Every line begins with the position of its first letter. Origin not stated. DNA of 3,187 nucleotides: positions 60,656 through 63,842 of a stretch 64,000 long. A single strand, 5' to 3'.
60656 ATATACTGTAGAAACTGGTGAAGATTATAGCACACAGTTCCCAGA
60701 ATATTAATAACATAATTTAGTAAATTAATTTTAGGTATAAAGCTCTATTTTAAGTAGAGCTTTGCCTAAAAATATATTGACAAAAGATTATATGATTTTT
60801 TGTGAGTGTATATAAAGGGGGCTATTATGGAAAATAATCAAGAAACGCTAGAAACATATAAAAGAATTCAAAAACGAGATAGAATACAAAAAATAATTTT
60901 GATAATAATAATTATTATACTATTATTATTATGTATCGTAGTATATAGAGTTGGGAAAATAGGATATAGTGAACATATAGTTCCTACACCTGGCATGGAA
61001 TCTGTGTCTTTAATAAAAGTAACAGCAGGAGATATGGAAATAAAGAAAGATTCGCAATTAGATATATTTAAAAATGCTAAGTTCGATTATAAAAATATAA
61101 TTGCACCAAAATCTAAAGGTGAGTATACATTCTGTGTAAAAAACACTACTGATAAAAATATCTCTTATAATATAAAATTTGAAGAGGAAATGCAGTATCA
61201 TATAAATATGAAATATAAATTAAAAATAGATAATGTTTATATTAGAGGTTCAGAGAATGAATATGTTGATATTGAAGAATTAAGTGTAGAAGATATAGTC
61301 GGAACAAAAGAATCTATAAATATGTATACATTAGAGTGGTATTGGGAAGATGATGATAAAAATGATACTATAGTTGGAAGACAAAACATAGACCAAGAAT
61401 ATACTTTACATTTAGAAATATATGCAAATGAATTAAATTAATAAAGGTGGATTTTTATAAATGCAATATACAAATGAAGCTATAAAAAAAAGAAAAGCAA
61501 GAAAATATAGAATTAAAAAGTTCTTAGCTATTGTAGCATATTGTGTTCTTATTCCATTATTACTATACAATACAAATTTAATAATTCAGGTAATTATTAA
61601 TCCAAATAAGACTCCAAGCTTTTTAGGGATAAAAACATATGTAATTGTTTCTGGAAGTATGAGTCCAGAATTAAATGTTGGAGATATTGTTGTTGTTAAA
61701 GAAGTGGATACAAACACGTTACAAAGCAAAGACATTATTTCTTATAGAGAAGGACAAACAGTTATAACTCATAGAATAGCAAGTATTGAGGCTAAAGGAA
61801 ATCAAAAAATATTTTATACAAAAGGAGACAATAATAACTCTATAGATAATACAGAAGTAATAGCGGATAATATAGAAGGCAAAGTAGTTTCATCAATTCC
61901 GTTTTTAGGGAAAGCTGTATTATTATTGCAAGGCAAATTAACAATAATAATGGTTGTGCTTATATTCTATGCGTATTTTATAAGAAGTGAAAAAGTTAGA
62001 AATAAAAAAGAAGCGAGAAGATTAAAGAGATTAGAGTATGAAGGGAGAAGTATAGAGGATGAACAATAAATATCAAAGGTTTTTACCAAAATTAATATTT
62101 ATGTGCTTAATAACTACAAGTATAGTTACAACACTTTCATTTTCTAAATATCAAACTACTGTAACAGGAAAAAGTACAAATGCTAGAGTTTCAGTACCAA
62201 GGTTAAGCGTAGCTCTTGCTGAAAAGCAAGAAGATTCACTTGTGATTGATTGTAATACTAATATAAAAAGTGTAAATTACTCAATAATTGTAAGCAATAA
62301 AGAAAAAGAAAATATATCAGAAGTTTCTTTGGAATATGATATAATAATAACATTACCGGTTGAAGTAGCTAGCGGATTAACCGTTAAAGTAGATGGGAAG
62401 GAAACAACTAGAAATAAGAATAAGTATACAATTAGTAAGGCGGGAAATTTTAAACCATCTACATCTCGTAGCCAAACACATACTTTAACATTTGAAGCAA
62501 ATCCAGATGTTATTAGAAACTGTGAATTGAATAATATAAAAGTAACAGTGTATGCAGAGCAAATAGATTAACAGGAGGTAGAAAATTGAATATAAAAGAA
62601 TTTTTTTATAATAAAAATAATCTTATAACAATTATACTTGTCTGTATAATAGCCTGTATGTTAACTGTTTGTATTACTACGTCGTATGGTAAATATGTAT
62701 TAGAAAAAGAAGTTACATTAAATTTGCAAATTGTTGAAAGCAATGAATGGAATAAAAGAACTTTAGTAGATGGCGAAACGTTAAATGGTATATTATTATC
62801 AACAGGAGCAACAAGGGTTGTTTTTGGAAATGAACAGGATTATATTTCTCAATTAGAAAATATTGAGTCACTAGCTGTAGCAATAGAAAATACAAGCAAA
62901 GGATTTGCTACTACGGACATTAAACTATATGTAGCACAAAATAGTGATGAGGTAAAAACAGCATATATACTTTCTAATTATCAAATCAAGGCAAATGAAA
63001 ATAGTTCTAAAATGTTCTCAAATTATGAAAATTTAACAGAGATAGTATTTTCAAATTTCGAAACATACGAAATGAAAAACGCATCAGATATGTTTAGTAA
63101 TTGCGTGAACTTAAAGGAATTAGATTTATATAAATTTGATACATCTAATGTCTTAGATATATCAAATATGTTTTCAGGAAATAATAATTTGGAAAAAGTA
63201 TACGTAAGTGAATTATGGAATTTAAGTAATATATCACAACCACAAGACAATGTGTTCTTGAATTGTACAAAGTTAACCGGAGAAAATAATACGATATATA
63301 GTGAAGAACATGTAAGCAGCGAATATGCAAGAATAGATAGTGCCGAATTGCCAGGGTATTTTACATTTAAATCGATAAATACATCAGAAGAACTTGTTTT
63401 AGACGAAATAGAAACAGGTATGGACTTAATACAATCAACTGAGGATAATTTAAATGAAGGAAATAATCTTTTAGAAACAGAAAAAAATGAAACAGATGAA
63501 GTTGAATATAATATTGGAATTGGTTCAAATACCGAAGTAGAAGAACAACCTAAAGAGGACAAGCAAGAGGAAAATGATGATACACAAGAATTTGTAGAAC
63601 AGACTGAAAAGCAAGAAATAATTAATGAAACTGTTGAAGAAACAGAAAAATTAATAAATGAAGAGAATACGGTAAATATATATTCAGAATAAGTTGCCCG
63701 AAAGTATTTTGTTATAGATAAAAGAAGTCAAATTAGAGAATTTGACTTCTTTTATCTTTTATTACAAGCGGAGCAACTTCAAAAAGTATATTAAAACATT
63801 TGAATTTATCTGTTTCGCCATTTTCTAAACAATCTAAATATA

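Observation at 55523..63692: Dual-SipW, multi-substrate TasA/camelysin-like fibre locus next to the capsule genes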

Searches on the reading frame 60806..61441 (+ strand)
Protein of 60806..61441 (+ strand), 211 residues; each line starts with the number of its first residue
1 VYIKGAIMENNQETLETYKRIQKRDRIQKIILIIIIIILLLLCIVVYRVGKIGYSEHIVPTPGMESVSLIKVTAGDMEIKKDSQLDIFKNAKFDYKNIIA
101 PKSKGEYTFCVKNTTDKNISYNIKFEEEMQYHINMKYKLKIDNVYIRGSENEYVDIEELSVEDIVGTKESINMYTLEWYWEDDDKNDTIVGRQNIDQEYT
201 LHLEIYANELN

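Call 3: search_protein_families(library=pfam, proteins=[window:60806-61441:+], max_evalue=1)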
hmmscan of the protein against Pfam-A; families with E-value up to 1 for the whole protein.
window:60806-61441:+ (211 aa): 6 families
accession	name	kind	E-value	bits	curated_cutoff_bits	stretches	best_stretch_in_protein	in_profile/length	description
PF18079.6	AglB_L1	-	0.0019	18.7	23.6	1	75-161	11-81/87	Archaeal glycosylation protein B long peripheral domain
PF01105.29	EMP24_GP25L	-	0.0033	17.9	25.9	1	76-143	40-115/182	emp24/gp25L/p24 family/GOLD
PF17140.10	DUF5113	-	0.012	16.1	27.1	1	13-48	121-156/161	Domain of unknown function (DUF5113)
PF17319.7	DUF5362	-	0.042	14.2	25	1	3-46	49-93/94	Family of unknown function (DUF5362)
PF09889.16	DUF2116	-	0.046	14.1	26.8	1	16-46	26-56/59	Probable treble clef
PF05737.18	Collagen_bind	-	0.24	12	27.5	1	153-197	28-72/131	Collagen binding domain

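Call 4: search_protein_families(library=ncbifam, proteins=[window:60806-61441:+], max_evalue=1)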
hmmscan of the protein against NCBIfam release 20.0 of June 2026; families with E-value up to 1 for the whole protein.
window:60806-61441:+ (211 aa): 3 families
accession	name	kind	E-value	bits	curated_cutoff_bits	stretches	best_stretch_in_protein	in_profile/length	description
TIGR02956.1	TMAO_torS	equivalog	0.029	12.4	676.5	1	3-84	304-382/967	TMAO reductase system sensor histidine kinase/response regulator TorS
NF038277.1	accessory_MacP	equivalog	0.55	10.7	45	1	22-48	68-94/98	cell wall synthase accessory phosphoprotein MacP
TIGR02745.1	ccoG_rdxA_fixG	equivalog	0.56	9.1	316.7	0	70-153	313-392/435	cytochrome c oxidase accessory protein CcoG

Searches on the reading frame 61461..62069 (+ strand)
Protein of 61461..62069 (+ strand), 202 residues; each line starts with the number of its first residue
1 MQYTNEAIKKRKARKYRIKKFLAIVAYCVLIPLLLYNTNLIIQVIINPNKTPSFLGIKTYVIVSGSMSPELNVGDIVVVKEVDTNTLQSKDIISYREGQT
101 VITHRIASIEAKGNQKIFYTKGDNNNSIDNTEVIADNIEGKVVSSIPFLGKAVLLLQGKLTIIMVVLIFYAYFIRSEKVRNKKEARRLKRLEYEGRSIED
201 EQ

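Call 3: search_protein_families(library=pfam, proteins=[window:61461-62069:+], max_evalue=1)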
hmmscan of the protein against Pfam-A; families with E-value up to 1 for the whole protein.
window:61461-62069:+ (202 aa): 5 families
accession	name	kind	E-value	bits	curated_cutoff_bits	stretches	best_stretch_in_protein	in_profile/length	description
PF10502.14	Peptidase_S26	-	0.0037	17.7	22.9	1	57-98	23-66/168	Signal peptidase, peptidase S26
PF02699.20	YajC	-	0.027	14.8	28.2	1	161-192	5-36/78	Preprotein translocase subunit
PF00717.28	Peptidase_S24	-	0.087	13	23.3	1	63-112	41-85/116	Peptidase S24-like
PF24144.1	Phage_tudor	-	0.11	12.9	27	1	68-114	3-49/90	Phage tudor domain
PF18341.7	PSA_CBD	-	0.14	12.5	27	0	83-104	15-36/60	PSA endolysin C-terminal cell wall binding domain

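Call 4: search_protein_families(library=ncbifam, proteins=[window:61461-62069:+], max_evalue=1)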
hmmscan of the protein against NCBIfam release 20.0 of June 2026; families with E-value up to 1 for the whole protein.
window:61461-62069:+ (202 aa): 6 families
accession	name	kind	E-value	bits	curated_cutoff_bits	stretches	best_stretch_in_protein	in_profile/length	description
TIGR02228.1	sigpep_I_arch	equivalog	8.6e-27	93.9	51.85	1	28-174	9-151/158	signal peptidase I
NF046067.1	SigPepSipWBacil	equivalog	1.2e-26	93.5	190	1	20-182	2-172/189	signal peptidase I SipW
TIGR02227.1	sigpep_I_bact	equivalog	1.7e-05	24.8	47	1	54-122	17-87/162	signal peptidase I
NF052278.1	AFWIR_fam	exception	0.01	16.1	60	0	163-195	55-87/96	AFWIR motif membrane protein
NF005269.0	PRK06771.1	equivalog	0.078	13.7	90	1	162-201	5-45/97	hypothetical protein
NF005476.0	PRK07077.1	equivalog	0.19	10.9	215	1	63-89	62-88/243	phosphorylase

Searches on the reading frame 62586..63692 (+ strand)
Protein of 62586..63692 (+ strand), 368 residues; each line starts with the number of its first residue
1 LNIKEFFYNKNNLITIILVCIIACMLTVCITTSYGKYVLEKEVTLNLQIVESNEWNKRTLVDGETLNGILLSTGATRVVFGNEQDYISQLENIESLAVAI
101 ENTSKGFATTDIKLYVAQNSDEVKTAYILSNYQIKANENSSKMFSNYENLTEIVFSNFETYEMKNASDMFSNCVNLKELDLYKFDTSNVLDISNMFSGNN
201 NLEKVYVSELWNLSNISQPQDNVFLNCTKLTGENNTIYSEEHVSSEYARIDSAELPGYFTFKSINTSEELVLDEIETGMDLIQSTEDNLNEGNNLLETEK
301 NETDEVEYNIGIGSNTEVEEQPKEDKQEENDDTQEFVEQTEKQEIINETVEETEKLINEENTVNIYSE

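Call 3: search_protein_families(library=pfam, proteins=[window:62586-63692:+], max_evalue=1)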
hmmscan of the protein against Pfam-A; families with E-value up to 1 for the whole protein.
window:62586-63692:+ (368 aa): 1 family
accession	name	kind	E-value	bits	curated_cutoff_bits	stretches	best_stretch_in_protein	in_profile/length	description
PF03382.20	DUF285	-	5.3e-10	39.5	25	1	127-231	15-114/120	Mycoplasma protein of unknown function, DUF285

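Call 4: search_protein_families(library=ncbifam, proteins=[window:62586-63692:+], max_evalue=1)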
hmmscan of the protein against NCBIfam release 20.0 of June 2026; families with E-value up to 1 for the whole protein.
window:62586-63692:+ (368 aa): 1 family
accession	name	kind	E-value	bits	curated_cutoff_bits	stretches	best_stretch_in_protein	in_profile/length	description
TIGR02167.2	Liste_lipo_26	repeat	8.2e-07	28.6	30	1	169-189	1-21/26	PARCEL repeat-containing surface protein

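Call 49: search_protein_families(library=phrogs, proteins=[window:62586-63692:+], max_evalue=0.01)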
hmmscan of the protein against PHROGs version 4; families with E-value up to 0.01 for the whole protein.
window:62586-63692:+ (368 aa): 1 family
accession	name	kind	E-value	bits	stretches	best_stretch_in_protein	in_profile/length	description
phrog_29123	-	unknown function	1.1e-09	38.4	1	162-262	359-459/459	-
